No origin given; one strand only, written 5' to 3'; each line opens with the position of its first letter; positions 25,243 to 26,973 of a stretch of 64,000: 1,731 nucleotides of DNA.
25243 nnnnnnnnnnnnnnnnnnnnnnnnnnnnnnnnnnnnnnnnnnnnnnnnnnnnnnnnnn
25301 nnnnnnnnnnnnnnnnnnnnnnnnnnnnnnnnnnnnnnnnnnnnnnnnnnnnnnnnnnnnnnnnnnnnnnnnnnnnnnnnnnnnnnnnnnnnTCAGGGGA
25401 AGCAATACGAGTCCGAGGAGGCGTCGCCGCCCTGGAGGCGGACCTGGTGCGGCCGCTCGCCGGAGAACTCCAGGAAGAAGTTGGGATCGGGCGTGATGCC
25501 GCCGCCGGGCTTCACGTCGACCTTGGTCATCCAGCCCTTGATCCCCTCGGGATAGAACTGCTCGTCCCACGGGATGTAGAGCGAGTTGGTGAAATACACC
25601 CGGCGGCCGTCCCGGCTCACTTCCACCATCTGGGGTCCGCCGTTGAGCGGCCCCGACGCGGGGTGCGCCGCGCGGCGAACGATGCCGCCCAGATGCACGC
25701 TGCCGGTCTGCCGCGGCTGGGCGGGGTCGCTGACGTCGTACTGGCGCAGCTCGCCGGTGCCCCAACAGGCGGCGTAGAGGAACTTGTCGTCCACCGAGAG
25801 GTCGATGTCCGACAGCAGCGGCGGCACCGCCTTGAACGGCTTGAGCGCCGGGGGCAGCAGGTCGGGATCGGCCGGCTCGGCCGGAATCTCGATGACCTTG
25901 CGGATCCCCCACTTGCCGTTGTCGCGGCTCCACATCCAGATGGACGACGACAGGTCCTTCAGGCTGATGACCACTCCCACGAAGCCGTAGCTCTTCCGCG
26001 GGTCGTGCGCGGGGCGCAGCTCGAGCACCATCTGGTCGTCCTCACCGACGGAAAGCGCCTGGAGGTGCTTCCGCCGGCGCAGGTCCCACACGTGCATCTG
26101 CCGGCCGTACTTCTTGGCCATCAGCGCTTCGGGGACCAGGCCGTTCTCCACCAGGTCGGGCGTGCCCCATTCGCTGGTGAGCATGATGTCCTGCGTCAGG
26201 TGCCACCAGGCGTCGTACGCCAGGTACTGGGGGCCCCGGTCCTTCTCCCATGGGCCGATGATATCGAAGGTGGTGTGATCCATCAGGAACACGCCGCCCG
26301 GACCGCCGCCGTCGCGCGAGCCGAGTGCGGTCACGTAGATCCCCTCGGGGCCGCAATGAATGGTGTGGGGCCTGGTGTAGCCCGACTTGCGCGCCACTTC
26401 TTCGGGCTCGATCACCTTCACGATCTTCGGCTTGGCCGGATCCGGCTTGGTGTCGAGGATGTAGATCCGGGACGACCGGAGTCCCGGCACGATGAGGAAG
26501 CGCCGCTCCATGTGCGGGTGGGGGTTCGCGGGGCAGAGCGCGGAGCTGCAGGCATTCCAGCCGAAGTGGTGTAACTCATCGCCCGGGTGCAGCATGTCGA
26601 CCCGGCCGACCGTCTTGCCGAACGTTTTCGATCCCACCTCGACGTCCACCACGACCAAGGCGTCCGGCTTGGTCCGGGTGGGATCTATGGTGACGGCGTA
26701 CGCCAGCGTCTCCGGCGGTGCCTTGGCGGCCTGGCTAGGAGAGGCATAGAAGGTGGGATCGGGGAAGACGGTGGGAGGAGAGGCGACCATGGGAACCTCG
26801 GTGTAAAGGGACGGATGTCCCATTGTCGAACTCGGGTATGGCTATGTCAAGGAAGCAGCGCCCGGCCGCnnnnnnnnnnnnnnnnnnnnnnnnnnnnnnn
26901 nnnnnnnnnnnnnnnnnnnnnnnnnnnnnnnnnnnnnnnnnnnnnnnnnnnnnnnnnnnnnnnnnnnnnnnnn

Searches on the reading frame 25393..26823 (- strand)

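Call 12: search_protein_families(library=pfam, proteins=[window:25393-26823:-], max_evalue=0.001)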
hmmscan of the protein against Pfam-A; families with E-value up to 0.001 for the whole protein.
window:25393-26823:- (476 aa): 1 family
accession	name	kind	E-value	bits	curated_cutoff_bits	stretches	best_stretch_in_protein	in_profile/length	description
PF05694.17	SBP56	-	1.3e-185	618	34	1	21-474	3-453/453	56kDa selenium binding protein (SBP56)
